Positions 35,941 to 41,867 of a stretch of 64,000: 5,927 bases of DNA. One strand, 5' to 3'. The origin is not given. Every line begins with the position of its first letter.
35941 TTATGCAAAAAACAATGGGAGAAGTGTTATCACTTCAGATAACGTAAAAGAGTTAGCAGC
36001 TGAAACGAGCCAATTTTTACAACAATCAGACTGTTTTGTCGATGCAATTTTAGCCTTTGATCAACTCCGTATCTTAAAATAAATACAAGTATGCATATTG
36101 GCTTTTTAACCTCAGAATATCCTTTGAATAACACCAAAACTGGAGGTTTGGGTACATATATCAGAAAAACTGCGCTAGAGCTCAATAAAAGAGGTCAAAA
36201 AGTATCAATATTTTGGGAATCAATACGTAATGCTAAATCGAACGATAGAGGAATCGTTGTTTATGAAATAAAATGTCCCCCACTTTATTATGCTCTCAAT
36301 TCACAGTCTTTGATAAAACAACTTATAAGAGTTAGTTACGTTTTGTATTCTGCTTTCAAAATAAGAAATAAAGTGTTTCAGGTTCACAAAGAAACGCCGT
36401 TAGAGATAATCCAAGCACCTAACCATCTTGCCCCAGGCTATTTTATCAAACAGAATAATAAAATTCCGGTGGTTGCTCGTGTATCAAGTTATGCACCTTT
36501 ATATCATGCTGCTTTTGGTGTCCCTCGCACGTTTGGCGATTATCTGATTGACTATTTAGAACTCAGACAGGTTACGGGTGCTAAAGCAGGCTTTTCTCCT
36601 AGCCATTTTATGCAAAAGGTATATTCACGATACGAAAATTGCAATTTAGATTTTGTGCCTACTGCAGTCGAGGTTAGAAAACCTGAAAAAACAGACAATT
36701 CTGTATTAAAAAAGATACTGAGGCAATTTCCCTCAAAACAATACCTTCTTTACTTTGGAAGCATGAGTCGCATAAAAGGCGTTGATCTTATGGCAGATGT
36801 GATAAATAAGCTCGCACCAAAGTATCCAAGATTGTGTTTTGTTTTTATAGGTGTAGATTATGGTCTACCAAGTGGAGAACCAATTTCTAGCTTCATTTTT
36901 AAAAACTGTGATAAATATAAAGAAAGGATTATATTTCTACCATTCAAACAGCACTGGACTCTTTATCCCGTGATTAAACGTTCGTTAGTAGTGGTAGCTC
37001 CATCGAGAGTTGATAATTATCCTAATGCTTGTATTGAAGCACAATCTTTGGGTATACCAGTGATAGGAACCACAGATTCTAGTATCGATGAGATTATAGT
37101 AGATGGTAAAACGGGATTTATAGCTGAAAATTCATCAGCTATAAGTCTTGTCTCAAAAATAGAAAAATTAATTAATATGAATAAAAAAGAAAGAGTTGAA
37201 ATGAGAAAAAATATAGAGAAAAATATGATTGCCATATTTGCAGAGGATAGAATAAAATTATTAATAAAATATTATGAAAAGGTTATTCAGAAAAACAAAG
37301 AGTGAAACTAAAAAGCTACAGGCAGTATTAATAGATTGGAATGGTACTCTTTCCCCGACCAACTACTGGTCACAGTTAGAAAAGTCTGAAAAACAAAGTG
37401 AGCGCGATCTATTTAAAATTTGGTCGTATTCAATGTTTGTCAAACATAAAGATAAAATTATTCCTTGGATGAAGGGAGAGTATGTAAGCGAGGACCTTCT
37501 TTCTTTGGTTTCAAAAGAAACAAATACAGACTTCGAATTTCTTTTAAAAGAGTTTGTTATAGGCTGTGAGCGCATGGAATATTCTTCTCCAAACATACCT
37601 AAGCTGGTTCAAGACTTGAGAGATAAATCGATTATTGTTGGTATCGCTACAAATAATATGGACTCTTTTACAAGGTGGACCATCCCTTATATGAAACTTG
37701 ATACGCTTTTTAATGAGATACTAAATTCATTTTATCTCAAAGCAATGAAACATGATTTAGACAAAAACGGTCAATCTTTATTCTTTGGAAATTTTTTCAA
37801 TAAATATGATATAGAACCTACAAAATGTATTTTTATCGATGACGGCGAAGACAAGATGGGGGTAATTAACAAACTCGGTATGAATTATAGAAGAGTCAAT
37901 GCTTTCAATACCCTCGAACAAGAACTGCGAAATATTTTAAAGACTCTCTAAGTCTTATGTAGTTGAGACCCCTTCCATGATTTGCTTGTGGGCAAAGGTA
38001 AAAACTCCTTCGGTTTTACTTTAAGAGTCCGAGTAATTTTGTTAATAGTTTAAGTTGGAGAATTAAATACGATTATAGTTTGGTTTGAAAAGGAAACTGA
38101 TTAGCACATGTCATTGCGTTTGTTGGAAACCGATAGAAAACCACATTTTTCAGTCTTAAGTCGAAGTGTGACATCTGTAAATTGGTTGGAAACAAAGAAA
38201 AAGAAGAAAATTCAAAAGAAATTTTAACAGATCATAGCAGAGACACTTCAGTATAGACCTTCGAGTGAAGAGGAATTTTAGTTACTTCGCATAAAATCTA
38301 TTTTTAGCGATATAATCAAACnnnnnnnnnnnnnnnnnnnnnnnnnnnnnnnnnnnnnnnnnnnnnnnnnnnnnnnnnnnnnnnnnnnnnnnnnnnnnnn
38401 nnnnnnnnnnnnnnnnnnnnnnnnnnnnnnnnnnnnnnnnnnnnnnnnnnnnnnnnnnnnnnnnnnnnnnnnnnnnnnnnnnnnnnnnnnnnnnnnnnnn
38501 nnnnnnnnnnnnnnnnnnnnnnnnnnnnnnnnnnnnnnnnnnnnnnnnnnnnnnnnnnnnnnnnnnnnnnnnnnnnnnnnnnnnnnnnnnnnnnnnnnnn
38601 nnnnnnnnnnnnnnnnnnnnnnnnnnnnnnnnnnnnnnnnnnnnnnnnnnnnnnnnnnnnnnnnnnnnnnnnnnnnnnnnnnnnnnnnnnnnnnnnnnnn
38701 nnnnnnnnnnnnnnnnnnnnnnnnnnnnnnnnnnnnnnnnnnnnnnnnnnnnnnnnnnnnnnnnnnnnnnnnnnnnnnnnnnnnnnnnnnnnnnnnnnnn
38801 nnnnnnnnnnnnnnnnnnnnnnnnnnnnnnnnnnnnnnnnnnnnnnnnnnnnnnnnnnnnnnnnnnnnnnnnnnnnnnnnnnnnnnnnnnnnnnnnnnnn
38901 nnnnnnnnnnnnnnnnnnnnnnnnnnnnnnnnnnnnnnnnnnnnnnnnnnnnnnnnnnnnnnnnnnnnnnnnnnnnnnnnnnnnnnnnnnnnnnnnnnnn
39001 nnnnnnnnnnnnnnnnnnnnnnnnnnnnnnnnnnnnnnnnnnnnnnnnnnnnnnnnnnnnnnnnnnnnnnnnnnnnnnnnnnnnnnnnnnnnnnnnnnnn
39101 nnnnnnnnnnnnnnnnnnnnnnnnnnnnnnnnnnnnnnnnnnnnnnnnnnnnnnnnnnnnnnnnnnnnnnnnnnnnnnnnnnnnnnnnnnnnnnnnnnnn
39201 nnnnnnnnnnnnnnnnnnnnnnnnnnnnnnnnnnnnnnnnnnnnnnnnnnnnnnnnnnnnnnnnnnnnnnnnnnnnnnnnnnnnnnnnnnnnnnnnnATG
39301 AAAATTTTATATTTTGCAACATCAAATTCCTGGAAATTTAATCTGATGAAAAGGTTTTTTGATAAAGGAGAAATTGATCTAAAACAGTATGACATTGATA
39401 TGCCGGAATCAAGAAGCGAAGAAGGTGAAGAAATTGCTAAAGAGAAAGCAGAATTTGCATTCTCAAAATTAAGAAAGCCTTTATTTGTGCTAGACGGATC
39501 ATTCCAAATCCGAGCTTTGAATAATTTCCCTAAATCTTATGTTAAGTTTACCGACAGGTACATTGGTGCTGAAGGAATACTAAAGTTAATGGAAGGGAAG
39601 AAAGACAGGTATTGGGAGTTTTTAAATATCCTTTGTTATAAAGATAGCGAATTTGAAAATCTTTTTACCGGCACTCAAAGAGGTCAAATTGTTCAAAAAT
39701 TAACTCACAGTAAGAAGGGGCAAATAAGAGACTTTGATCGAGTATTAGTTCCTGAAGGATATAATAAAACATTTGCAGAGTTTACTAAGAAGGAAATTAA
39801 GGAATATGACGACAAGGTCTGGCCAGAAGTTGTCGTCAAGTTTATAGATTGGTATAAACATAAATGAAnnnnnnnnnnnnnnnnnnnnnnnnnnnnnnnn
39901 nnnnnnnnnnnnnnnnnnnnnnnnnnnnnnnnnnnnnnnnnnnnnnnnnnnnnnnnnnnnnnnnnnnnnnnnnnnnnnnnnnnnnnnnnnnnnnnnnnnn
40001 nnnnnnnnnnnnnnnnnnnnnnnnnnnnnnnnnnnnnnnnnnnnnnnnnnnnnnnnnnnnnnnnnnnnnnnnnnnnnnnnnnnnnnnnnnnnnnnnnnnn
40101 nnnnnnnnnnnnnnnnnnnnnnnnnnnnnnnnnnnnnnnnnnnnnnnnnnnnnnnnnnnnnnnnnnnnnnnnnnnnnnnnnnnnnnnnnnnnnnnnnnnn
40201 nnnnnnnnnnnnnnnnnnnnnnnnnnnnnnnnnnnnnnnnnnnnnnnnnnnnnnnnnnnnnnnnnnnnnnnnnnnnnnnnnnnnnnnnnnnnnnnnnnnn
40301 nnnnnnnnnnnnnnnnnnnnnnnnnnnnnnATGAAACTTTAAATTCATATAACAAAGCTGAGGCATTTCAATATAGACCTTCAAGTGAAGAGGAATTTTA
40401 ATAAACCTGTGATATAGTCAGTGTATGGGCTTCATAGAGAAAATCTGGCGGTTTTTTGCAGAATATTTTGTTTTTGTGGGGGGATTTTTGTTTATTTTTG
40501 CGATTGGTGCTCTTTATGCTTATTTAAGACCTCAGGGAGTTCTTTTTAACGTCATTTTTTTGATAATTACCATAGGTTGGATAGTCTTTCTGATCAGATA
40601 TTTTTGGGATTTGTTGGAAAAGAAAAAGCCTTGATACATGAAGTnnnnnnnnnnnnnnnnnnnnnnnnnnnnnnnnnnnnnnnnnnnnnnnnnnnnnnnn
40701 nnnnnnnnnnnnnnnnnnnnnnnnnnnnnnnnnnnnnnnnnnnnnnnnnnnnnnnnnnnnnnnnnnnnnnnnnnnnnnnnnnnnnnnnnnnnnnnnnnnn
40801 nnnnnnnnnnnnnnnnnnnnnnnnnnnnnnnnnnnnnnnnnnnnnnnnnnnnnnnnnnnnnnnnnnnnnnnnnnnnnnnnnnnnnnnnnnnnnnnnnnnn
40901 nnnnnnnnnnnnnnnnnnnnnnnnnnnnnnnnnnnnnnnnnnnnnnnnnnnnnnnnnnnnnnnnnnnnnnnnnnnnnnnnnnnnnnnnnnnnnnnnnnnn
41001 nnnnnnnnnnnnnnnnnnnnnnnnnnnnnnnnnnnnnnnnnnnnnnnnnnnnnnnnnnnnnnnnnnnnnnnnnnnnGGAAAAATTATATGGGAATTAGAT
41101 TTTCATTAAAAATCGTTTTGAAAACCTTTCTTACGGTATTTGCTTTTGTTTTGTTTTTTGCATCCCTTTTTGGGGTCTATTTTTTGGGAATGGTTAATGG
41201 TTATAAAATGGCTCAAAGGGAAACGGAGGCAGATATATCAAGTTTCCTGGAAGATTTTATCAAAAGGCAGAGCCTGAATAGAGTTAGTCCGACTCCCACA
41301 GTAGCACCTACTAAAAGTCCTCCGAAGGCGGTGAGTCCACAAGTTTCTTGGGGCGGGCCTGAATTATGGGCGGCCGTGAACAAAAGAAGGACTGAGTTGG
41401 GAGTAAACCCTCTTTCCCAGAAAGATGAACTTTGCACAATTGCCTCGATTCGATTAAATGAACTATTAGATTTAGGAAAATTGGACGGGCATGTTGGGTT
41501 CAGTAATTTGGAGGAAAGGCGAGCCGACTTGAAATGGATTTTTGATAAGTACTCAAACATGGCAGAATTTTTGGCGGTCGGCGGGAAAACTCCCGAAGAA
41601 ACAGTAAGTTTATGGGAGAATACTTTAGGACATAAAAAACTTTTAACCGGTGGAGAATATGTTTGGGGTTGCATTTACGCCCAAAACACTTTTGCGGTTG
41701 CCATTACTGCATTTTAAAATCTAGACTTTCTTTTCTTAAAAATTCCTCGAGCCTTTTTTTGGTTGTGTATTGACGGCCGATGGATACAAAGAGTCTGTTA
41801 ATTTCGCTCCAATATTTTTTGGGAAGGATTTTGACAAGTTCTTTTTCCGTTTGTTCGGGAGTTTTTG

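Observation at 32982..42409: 9.3 kb segment bracketed by near-perfect 57 bp inverted repeats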

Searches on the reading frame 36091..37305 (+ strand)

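Call 12: search_protein_families(library=pfam, proteins=[window:36091-37305:+], max_evalue=0.01)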
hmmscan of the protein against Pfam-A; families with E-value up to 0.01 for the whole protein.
window:36091-37305:+ (404 aa): 6 families
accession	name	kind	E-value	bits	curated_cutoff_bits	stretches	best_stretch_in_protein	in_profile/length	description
PF00534.26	Glycos_transf_1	-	1.3e-22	80.6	26.4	1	207-377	6-171/172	Glycosyl transferases group 1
PF13692.12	Glyco_trans_1_4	-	6.7e-19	69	27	1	217-362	2-141/142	Glycosyl transferases group 1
PF20706.3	GT4-conflict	-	4.7e-06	26.3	26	1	215-336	196-320/385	Family 4 Glycosyltransferase in conflict systems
PF13439.12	Glyco_transf_4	-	9.4e-05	22.9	28.5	1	18-194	2-167/170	Glycosyltransferase Family 4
PF08323.17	Glyco_transf_5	-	0.00096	19.4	22.7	1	3-59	2-58/239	Starch synthase catalytic domain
PF13118.11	DUF3972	-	0.0083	17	26.2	0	328-404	9-85/125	Protein of unknown function (DUF3972)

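Call 86: search_protein_families(library=padloc, proteins=[window:36091-37305:+], max_evalue=0.001)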
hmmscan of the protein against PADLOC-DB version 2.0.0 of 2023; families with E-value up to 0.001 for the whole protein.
window:36091-37305:+ (404 aa): 0 families

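Call 87: search_protein_families(library=ncbifam, proteins=[window:36091-37305:+], max_evalue=0.001)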
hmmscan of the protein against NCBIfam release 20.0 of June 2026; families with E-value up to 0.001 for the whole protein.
window:36091-37305:+ (404 aa): 19 families
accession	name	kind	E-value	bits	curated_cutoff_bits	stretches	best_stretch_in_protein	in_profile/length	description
TIGR03449.1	mycothiol_MshA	equivalog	6.1e-14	51.7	462.5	1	16-397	19-402/406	D-inositol-3-phosphate glycosyltransferase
NF012028.0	PRK15484.1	subfamily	7.1e-13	48.4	618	1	169-377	145-356/380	lipopolysaccharide N-acetylglucosaminyltransferase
NF047684.1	TeichurnBiosyTuaC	equivalog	3e-10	39.6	550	1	175-400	176-391/391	teichuronic acid biosynthesis protein TuaC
TIGR03999.1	thiol_BshA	equivalog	5.4e-10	38.7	273.7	1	188-399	171-374/375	N-acetyl-alpha-D-glucosaminyl L-malate synthase BshA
TIGR04157.1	glyco_rSAM_CFB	subfamily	9.6e-10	38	400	1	198-376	209-386/406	TIGR04157 family glycosyltransferase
NF046085.1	XrtY_assoc_Gly1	equivalog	3.4e-08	32.8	400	1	190-400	188-386/387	XrtY-associated glycosyltransferase XYAG1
NF041876.1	EPS_EpsE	equivalog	7.9e-08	31.9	400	1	298-382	296-379/389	exopolysaccharide biosynthesis GT4 family glycosyltransferase EpsE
NF038295.1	EPS_HpsP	equivalog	1e-07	31.3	550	1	155-397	146-386/388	hormogonium polysaccharide biosynthesis glycosyltransferase HpsP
NF053787.1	GlcN_PG_synth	equivalog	2.1e-07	30.1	480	0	314-398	278-359/361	N-acetylglucosaminyl phosphatidylglycerol synthase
NF012034.0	PRK15490.1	equivalog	4.7e-07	28.6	813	1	278-365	455-543/578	Vi polysaccharide biosynthesis glycosyltransferase TviE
TIGR02149.1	glgA_Coryne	subfamily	1.6e-06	27.5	302.4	1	188-363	173-351/391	glycogen synthase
TIGR04005.1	wcaL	equivalog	2.2e-06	26.8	537.6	1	307-388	314-395/406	colanic acid biosynthesis glycosyltransferase WcaL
NF041010.1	glycosy_Agl16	equivalog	3.6e-06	26.1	575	1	215-372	178-327/352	glycosylation protein Agl16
NF038229.1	Glyco4_Geo_Pelo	equivalog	6.3e-06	25.4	400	1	186-398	135-336/338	GPMC system family 4 glycosyltransferase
TIGR03088.1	stp2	hypoth_equivalog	1.6e-05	24.2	409.05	1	293-371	268-346/374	TIGR03088 family PEP-CTERM/XrtA system glycosyltransferase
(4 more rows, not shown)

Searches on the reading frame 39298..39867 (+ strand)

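Call 12: search_protein_families(library=pfam, proteins=[window:39298-39867:+], max_evalue=0.01)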
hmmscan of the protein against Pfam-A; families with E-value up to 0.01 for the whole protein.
window:39298-39867:+ (189 aa): 1 family
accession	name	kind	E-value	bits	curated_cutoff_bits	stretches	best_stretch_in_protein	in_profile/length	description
PF01725.21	Ham1p_like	-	9.2e-21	75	22.5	1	4-169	1-172/186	Ham1 family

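Call 86: search_protein_families(library=padloc, proteins=[window:39298-39867:+], max_evalue=0.001)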
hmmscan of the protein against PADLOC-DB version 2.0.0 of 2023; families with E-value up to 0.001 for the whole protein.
window:39298-39867:+ (189 aa): 0 families

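Call 87: search_protein_families(library=ncbifam, proteins=[window:39298-39867:+], max_evalue=0.001)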
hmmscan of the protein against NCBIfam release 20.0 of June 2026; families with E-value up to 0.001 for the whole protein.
window:39298-39867:+ (189 aa): 6 families
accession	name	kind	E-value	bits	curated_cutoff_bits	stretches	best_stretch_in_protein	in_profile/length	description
NF011396.0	PRK14821.1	equivalog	3.1e-36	124.6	203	1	4-173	3-169/185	XTP/dITP diphosphatase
TIGR00042.1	TIGR00042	equivalog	1.1e-23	83.6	145.35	1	4-167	2-166/184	RdgB/HAM1 family non-canonical purine NTP pyrophosphatase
NF011398.0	PRK14823.1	equivalog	2.4e-14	53.6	272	1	4-167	3-171/191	non-canonical purine NTP diphosphatase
NF011399.0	PRK14824.1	subfamily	1.2e-13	50.9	267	1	2-166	4-182/206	putative deoxyribonucleotide triphosphate pyrophosphatase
NF011400.0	PRK14825.1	equivalog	1.6e-09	37.8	246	1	1-166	1-176/199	putative deoxyribonucleotide triphosphate pyrophosphatase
NF011397.0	PRK14822.1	equivalog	5.4e-07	29.1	234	1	1-166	1-175/201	XTP/dITP diphosphatase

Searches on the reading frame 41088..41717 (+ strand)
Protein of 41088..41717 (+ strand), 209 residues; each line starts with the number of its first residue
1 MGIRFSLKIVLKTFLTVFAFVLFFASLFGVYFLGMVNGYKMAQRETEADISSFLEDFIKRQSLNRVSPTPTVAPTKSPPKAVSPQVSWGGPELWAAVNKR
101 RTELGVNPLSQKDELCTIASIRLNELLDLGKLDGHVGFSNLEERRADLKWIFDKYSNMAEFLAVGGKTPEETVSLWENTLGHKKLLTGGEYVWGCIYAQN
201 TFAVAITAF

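Call 13: search_protein_families(library=pfam, proteins=[window:41088-41717:+], max_evalue=0.01)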
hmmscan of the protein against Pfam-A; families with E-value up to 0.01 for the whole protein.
window:41088-41717:+ (209 aa): 1 family
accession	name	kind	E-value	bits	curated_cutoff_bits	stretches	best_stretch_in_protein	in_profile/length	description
PF00188.32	CAP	-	0.0036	18.6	21.1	1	95-190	2-94/117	Cysteine-rich secretory protein family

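Call 68: search_protein_families(library=pfam, proteins=[window:41088-41717:+], max_evalue=0.1)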
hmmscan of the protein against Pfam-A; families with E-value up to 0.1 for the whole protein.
window:41088-41717:+ (209 aa): 1 family
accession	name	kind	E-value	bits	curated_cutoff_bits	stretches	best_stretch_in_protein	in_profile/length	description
PF00188.32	CAP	-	0.0036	18.6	21.1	1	95-190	2-94/117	Cysteine-rich secretory protein family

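Call 87: search_protein_families(library=ncbifam, proteins=[window:41088-41717:+], max_evalue=0.001)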
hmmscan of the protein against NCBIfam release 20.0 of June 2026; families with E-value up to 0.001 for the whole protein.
window:41088-41717:+ (209 aa): 1 family
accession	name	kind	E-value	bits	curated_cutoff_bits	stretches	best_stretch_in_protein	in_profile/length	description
TIGR02909.1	spore_YkwD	subfamily_domain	0.00021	21.2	171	1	96-188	11-101/127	uncharacterized protein, YkwD family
